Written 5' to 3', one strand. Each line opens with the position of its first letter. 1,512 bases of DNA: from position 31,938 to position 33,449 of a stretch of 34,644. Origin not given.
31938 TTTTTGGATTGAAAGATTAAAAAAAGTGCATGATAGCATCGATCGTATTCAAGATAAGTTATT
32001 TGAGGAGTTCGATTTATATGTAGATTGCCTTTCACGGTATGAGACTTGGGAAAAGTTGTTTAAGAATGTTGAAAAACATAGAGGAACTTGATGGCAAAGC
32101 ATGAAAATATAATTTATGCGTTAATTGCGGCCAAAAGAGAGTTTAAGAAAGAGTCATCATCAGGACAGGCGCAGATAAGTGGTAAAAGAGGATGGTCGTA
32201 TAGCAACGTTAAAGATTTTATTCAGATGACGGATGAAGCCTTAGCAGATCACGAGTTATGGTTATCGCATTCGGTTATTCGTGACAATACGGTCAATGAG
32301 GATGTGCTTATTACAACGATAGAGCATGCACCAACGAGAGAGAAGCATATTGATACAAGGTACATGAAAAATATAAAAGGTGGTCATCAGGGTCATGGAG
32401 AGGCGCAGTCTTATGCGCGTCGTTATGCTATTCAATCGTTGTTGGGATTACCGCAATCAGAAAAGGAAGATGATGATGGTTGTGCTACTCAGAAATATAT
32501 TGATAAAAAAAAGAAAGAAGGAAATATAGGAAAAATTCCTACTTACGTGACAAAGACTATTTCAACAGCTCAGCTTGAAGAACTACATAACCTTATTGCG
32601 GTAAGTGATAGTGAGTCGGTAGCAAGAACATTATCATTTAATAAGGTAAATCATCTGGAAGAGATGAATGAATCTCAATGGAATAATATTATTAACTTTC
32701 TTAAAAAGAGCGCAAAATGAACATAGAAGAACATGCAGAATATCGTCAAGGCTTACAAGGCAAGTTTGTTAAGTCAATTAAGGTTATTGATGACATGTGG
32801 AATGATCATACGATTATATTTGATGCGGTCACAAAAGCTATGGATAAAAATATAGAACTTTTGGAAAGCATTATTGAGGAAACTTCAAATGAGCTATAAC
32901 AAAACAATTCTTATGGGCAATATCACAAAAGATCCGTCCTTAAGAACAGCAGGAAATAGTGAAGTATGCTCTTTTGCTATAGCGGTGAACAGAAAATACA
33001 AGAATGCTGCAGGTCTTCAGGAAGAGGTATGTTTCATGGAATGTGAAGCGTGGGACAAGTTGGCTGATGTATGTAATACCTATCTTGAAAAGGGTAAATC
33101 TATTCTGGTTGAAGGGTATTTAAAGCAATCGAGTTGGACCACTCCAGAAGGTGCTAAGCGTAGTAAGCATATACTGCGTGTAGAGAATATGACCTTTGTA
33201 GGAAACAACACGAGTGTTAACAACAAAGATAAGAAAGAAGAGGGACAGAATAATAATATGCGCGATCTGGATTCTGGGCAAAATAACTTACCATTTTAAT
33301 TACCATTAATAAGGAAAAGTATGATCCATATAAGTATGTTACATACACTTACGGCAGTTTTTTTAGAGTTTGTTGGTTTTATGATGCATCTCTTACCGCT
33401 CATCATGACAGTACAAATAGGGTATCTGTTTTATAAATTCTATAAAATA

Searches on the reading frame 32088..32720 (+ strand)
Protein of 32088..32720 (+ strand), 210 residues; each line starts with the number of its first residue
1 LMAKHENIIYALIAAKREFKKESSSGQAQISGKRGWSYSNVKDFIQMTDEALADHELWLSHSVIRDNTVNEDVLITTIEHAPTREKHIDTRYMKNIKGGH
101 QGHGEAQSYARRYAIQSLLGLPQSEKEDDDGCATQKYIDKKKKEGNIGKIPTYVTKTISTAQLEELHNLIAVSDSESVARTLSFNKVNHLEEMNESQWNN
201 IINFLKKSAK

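Call 100: search_protein_families(library=pfam, proteins=[window:32088-32720:+], max_evalue=0.01)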
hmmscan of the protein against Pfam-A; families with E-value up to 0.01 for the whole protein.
window:32088-32720:+ (210 aa): 1 family
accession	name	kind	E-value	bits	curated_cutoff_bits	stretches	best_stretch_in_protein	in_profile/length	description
PF04404.17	ERF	-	2.2e-14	54.1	25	1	34-142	24-135/153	ERF superfamily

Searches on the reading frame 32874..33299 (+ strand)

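Call 100: search_protein_families(library=pfam, proteins=[window:32874-33299:+], max_evalue=0.01)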
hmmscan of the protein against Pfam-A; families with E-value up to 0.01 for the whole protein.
window:32874-33299:+ (141 aa): 1 family
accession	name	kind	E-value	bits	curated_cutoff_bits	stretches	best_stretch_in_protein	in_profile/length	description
PF00436.31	SSB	-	2.9e-28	98.4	26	1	9-108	2-103/104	Single-strand binding protein family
